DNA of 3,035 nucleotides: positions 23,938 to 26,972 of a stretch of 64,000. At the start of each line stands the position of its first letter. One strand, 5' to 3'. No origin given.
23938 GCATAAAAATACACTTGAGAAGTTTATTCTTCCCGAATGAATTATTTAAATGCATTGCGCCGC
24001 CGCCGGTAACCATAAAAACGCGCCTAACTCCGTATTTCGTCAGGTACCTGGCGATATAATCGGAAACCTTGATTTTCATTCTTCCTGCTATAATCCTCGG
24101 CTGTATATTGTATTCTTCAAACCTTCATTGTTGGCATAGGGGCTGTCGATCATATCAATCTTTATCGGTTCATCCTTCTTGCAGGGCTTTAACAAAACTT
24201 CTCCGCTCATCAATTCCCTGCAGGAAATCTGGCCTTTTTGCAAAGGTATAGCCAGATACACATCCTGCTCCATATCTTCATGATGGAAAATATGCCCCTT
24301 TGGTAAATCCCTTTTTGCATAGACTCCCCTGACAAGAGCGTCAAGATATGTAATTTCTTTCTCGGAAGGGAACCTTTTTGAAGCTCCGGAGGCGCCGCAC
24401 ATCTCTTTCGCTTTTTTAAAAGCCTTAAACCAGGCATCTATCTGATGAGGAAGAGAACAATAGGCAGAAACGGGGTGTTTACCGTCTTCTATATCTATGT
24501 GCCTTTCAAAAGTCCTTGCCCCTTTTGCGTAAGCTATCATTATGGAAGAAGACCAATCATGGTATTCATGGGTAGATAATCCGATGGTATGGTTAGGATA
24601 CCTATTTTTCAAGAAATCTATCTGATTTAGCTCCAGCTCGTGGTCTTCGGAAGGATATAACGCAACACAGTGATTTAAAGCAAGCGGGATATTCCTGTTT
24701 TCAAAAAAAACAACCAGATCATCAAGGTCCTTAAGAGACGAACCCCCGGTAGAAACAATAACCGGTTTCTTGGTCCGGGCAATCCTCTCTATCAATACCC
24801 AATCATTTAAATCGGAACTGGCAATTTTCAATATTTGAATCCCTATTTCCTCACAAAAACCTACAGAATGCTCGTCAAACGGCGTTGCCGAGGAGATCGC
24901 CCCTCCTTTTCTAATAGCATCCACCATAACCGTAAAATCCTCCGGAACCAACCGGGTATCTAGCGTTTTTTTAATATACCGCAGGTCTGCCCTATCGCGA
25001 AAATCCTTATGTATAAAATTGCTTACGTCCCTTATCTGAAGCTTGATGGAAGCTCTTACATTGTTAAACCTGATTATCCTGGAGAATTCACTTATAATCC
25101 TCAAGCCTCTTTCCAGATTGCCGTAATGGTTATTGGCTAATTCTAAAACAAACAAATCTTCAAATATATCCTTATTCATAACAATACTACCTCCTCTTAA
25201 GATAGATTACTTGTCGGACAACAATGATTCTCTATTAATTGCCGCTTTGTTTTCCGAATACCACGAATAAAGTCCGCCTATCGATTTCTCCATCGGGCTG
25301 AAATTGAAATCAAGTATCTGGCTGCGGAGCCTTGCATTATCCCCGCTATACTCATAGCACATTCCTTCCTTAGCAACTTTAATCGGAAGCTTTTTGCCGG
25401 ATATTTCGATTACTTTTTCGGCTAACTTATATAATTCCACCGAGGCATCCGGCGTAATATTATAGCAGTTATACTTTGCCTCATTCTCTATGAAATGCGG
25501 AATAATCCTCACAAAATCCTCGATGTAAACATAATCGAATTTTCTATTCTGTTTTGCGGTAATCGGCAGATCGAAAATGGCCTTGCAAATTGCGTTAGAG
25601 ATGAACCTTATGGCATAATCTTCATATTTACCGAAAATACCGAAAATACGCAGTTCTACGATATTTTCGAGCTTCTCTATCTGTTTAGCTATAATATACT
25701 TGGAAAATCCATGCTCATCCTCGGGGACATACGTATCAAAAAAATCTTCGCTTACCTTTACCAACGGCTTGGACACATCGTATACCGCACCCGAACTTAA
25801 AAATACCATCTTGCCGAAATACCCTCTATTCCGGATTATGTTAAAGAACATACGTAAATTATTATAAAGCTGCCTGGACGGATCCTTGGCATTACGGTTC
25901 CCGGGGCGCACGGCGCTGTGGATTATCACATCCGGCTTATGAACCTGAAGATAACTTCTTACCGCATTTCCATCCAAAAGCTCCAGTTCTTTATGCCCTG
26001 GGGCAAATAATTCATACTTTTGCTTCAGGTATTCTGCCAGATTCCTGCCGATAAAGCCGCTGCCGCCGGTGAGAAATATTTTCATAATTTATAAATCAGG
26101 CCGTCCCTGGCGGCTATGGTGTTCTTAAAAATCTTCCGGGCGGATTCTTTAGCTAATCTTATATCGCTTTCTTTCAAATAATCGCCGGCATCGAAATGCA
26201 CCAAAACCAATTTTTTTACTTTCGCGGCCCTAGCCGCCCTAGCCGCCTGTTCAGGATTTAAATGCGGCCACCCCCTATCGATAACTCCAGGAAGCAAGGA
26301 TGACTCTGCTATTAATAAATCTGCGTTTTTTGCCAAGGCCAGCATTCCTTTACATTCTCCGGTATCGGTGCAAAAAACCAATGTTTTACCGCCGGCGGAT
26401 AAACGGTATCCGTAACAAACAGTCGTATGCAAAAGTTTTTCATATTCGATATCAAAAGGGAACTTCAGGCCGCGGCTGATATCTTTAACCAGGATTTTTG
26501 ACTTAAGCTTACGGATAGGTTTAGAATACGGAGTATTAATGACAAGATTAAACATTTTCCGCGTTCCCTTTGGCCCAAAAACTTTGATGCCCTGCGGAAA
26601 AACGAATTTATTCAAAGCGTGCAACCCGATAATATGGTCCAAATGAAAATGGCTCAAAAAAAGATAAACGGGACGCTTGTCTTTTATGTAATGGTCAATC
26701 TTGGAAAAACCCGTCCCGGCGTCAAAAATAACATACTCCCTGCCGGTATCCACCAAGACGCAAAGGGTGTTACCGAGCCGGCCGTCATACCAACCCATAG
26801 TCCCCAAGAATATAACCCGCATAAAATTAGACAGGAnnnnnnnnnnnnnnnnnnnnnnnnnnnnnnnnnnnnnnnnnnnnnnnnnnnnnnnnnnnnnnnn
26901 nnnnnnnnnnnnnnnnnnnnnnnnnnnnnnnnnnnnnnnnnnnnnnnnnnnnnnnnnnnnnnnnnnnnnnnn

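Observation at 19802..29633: CDP-3,6-dideoxyhexose genes coupled to a ThDP acetolactate-synthase-like enzyme, a zinc-ribbon C-methyltransferase-like protein and a NeuB paralog: candidate branched-chain dideoxy sugar pathway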

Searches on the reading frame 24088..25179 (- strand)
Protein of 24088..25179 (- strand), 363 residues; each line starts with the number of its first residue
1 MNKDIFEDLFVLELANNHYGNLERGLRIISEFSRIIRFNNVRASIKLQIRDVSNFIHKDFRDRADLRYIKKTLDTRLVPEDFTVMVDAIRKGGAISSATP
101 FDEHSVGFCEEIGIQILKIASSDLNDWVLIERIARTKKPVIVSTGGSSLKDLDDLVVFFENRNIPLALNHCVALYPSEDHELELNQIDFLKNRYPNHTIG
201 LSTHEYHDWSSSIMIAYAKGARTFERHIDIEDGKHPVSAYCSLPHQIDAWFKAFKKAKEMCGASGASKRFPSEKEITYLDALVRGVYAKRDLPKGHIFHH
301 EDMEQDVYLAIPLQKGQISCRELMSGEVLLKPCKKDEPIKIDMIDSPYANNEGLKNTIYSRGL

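Call 4: search_protein_families(library=pfam, proteins=[window:24088-25179:-])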
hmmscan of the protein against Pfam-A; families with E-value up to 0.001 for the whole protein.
window:24088-25179:- (363 aa): 1 family
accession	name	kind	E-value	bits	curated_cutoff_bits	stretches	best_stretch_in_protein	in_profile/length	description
PF03102.20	NeuB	-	3.6e-34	118.7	22.1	1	45-262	13-237/241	NeuB family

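Call 5: search_protein_families(library=ncbifam, proteins=[window:24088-25179:-])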
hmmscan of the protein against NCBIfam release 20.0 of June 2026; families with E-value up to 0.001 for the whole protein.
window:24088-25179:- (363 aa): 2 families
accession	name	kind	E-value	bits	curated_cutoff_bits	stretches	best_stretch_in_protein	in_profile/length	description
TIGR03586.1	PseI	equivalog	8.4e-34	117.2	340.25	1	10-303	4-295/327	pseudaminic acid synthase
TIGR03569.1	NeuB_NnaB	equivalog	2.2e-32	112.4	399.65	1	62-303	61-297/329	N-acetylneuraminate synthase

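Call 34: search_solved_structures(query=window:24088-25179:-, max_evalue=0.01, show_alignments=3)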
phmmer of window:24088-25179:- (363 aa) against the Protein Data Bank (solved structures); distinct sequences matched with E-value up to 0.01: 8.
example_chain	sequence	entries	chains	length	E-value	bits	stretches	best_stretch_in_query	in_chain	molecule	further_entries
3g8r_A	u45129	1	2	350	3e-63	217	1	7-323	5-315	Probable spore coat polysaccharide biosynthesis protein E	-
8h2c_A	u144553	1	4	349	1.5e-21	79.9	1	10-304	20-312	Pseudaminic acid synthase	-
6ncs_A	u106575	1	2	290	1.4e-20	76.6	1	11-282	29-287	N-acetylneuraminic acid (Sialic acid) synthetase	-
4ipi_A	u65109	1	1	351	1.8e-19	73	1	7-301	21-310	Polysialic acid capsule biosynthesis protein SiaC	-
1xuu_A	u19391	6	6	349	2e-19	72.9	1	7-300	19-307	polysialic acid capsule biosynthesis protein SiaC | N-acetylneuraminate synthase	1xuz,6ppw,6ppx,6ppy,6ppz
4ipj_A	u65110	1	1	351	2e-19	72.9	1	7-300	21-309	Polysialic acid capsule biosynthesis protein SiaC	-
2wqp_A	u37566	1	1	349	4.8e-18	68.3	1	7-300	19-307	POLYSIALIC ACID CAPSULE BIOSYNTHESIS PROTEIN SIAC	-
1vli_A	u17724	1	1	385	1.7e-15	59.9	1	65-235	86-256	Spore coat polysaccharide biosynthesis protein spsE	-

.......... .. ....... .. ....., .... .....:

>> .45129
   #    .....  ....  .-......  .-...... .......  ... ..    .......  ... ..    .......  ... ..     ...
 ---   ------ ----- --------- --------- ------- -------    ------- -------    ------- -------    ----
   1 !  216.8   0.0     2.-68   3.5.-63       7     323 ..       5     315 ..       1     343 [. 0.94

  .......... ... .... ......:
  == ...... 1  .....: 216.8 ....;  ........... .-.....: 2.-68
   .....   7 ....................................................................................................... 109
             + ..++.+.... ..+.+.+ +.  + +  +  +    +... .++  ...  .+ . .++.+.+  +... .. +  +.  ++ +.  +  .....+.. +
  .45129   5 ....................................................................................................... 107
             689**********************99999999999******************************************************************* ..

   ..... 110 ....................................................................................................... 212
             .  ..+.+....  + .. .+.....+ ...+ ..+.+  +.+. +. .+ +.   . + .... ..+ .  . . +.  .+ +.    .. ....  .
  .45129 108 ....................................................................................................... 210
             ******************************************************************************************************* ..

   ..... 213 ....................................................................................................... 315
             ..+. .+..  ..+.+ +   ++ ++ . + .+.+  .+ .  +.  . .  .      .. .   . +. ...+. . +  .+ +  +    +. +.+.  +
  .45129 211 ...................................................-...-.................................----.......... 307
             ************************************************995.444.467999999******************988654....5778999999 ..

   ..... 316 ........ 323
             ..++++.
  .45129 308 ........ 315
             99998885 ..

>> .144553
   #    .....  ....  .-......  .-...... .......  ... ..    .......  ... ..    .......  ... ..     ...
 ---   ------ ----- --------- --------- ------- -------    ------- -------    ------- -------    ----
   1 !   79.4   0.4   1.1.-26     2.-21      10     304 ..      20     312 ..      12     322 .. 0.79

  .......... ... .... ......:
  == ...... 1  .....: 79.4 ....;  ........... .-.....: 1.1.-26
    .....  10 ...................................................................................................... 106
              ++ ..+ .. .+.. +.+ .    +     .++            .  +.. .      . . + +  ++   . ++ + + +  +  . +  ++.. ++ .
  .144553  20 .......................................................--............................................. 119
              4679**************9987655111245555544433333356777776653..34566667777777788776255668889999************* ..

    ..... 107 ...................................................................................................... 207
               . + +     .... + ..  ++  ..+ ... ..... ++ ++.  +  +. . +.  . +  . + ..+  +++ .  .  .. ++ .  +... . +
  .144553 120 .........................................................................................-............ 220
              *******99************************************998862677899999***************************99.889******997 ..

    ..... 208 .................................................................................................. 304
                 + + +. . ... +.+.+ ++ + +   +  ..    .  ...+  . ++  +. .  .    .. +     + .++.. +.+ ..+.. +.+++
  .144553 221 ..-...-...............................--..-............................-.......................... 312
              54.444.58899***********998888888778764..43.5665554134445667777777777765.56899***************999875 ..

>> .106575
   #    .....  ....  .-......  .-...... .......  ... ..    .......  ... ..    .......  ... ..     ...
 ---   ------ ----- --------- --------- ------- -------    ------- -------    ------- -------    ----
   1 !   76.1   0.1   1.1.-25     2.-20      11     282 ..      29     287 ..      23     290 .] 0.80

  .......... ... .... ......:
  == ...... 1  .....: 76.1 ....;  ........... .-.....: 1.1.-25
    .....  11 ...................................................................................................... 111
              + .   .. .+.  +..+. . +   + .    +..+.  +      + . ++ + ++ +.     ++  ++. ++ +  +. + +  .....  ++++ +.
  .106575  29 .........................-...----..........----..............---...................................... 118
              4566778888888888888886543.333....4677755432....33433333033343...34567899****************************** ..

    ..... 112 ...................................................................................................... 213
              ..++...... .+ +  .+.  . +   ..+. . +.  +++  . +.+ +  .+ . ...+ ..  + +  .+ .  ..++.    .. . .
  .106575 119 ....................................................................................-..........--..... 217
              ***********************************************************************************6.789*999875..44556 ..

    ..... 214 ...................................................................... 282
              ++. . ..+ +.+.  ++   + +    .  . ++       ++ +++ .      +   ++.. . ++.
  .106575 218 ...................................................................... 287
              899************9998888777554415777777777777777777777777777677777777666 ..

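Call 62: find_related_loci(query=window:24088-25179:-, collection=metagenome_contigs, flank=6000)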
Query window:24088-25179:- (363 aa) in metagenome_contigs; peptide patterns used: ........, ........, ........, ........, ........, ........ (x = any residue, [..] = any of these).
599 stretches matched a pattern (row limit reached: there are more); 534 encode a relative of the query (tblastn E <= 1e-3); the best 80 are kept; 80 distinct loci.
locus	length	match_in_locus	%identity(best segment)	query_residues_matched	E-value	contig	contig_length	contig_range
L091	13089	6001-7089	98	1-363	0e+0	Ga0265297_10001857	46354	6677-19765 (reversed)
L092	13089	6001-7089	76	1-363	0e+0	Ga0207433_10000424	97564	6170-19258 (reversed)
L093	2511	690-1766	75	1-363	0e+0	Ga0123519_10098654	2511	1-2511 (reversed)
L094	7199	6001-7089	75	1-363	0e+0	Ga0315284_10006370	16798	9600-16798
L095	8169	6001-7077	75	1-363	0e+0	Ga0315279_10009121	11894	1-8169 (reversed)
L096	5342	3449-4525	74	1-363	0e+0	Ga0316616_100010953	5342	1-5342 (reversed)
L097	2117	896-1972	73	1-363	0e+0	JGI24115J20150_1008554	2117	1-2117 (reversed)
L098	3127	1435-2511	72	1-363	0e+0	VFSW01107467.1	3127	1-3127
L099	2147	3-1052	75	14-363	0e+0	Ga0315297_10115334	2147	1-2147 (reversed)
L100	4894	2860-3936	72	1-363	0e+0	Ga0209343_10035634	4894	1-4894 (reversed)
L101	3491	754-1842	72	1-363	0e+0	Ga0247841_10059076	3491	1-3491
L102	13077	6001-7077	72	1-363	0e+0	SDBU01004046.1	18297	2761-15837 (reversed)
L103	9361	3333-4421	71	1-363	0e+0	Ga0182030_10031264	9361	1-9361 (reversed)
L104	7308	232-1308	71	1-363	0e+0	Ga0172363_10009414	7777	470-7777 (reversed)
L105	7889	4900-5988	72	1-363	0e+0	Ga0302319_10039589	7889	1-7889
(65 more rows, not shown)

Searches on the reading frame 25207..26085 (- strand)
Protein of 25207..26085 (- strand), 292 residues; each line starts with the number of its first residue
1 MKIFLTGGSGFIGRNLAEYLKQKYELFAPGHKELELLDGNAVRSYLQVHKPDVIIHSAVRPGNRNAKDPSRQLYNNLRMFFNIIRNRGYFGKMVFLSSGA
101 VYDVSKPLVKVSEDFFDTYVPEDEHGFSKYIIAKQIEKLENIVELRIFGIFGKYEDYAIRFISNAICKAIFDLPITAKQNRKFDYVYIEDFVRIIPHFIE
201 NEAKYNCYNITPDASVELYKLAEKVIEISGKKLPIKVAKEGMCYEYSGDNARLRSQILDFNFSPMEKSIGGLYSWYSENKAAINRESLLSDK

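Call 4: search_protein_families(library=pfam, proteins=[window:25207-26085:-])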
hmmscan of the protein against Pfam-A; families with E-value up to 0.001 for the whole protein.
window:25207-26085:- (292 aa): 3 families
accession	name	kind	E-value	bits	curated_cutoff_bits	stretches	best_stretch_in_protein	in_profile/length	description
PF01370.27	Epimerase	-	1.6e-24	87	20.9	1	3-210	1-239/240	NAD dependent epimerase/dehydratase family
PF04321.23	RmlD_sub_bind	-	2.8e-11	43.5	27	1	1-231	1-233/287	RmlD substrate binding domain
PF16363.11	GDP_Man_Dehyd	-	4.3e-05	23.6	27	0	5-24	2-22/332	GDP-mannose 4,6 dehydratase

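Call 5: search_protein_families(library=ncbifam, proteins=[window:25207-26085:-])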
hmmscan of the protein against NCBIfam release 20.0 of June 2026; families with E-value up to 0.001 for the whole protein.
window:25207-26085:- (292 aa): 9 families
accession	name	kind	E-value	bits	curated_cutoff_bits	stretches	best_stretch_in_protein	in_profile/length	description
TIGR02197.1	heptose_epim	equivalog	2.8e-13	49.7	274.6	1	47-237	63-268/316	ADP-glyceromanno-heptose 6-epimerase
NF047922.1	GDPFucSynFcl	equivalog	5.3e-12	45.8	500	1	2-104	4-111/308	GDP-L-fucose synthase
TIGR01179.1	galE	equivalog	4.7e-10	38.8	262.3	1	33-166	53-192/332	UDP-glucose 4-epimerase GalE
TIGR01181.1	dTDP_gluc_dehyt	equivalog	1.1e-07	31.3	365.1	1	151-281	182-316/321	dTDP-glucose 4,6-dehydratase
TIGR01214.1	rmlD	equivalog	4.6e-07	29.2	224.05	1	2-230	1-227/285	dTDP-4-dehydrorhamnose reductase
NF047837.1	UDPAcbARedWbcJ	equivalog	6.1e-07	28.7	500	1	1-228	1-214/372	UDP-2-acetamido-2,6-beta-L-arabino-hexul-4-ose reductase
TIGR01777.1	yfcH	hypoth_equivalog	0.00026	20.7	207.35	0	3-23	1-21/292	TIGR01777 family oxidoreductase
NF043036.1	ErythonDh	equivalog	0.00026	20.3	325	0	1-28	1-28/321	D-erythronate dehydrogenase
NF007490.0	PRK10084.1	subfamily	0.00074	18.6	649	0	172-214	220-262/361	dTDP-glucose 4,6-dehydratase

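Call 52: search_solved_structures(query=window:25207-26085:-, max_evalue=0.001)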
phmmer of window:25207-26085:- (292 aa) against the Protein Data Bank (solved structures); distinct sequences matched with E-value up to 0.001: 32.
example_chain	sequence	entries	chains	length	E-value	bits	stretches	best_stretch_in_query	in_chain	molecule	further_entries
9gpi_D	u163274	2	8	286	8.9e-11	45.3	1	3-150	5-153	dTDP-4-dehydrorhamnose reductase, putative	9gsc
8g22_A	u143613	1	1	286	2.4e-09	40.6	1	3-218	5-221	dTDP-4-dehydrorhamnose reductase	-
3sc6_A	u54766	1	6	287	3.1e-09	40.3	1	2-236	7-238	dTDP-4-dehydrorhamnose reductase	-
8w3u_A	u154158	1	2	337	3.6e-09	40.1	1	2-212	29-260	dTDP-glucose 4,6-dehydratase related protein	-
9ar1_A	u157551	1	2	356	4.2e-09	39.8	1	2-212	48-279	dTDP-glucose 4,6-dehydratase related protein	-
6wjb_A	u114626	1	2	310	6.7e-08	35.9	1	2-257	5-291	NAD-dependent epimerase/dehydratase family protein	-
8du0_A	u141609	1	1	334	1.3e-07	34.9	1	2-109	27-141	GDP-L-fucose synthase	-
7ll6_A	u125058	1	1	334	1.3e-07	34.9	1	2-109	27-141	GDP-L-fucose synthase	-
7anh_A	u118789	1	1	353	1.5e-07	34.7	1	2-112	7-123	GDP-L-fucose synthase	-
6x3b_A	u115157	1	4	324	1.7e-07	34.6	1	2-115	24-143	GDP-6-deoxy-D-mannose reductase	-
6wj9_A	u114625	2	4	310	2.2e-07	34.2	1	2-257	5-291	NAD-dependent epimerase/dehydratase family protein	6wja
8rdg_A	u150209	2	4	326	1.8e-06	31.2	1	1-227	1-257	SDR family NAD(P)-dependent oxidoreductase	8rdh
5u9c_A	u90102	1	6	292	2.2e-06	30.9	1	2-137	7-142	dTDP-4-dehydrorhamnose Reductase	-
8rdi_A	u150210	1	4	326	4.2e-06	30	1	1-227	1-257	SDR family NAD(P)-dependent oxidoreductase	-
3sxp_A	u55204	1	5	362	7e-06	29.3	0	71-272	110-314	ADP-L-glycero-D-mannoheptose-6-epimerase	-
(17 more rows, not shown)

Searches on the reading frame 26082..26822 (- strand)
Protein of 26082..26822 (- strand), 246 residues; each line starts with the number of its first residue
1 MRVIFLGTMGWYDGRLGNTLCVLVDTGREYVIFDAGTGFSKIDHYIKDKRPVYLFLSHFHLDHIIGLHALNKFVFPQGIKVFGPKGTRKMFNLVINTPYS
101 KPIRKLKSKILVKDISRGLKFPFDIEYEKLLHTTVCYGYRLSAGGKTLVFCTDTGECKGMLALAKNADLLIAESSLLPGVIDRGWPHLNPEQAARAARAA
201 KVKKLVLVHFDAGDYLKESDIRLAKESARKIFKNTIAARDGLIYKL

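Call 4: search_protein_families(library=pfam, proteins=[window:26082-26822:-])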
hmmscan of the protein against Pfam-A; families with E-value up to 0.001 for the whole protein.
window:26082-26822:- (246 aa): 2 families
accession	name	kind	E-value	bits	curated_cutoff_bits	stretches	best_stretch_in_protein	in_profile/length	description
PF12706.13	Lactamase_B_2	-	5.5e-19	69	27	1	31-210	3-200/200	Beta-lactamase superfamily domain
PF00753.33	Lactamase_B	-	6.6e-12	46.2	22.7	1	16-156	3-152/196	Metallo-beta-lactamase superfamily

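Call 5: search_protein_families(library=ncbifam, proteins=[window:26082-26822:-])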
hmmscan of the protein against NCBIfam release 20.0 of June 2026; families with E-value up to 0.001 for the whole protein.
window:26082-26822:- (246 aa): 13 families
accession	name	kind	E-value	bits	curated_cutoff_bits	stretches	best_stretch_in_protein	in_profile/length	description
TIGR02651.1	RNase_Z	equivalog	5.9e-31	107.6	292.95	2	145-245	201-301/302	ribonuclease Z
NF000801.0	PRK00055.1-3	equivalog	3.4e-30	105.2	252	2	145-246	204-303/307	ribonuclease Z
NF000805.0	PRK00055.2-3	equivalog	6.7e-19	68.3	416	1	145-238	200-292/307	ribonuclease Z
NF041851.1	cyc_nuc_deg_phdiest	equivalog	5.5e-18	65.3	400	1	1-211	1-222/253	cyclic nucleotide-degrading phosphodiesterase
NF000800.0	PRK00055.1-1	equivalog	5.6e-18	65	398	2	144-245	203-304/305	ribonuclease Z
NF000804.0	PRK00055.2-1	equivalog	1.8e-17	63.4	402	2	145-244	200-297/306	ribonuclease Z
NF002558.0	PRK02126.1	subfamily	2.6e-13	49.7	315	2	18-89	17-88/345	ribonuclease Z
NF041257.1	GntH_guanitoxin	equivalog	1.7e-12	46.9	333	1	1-88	13-110/374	guanitoxin biosynthesis MBL fold metallo-hydrolase GntH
TIGR02649.1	true_RNase_BN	exception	3.1e-12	46.1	563.7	1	144-243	202-301/304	ribonuclease BN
TIGR03307.1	PhnP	equivalog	1.1e-07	31.5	272.25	1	20-176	38-188/249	phosphonate metabolism protein PhnP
NF007597.0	PRK10241.1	equivalog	0.00013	21.3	421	1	18-89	12-82/251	hydroxyacylglutathione hydrolase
TIGR02650.1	RNase_Z_T_toga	equivalog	0.00017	20.9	507.05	0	28-70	18-59/277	ribonuclease Z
NF012229.1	bla_class_B_core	domain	0.00054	20.1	100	0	20-81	18-78/139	metallo-beta-lactamase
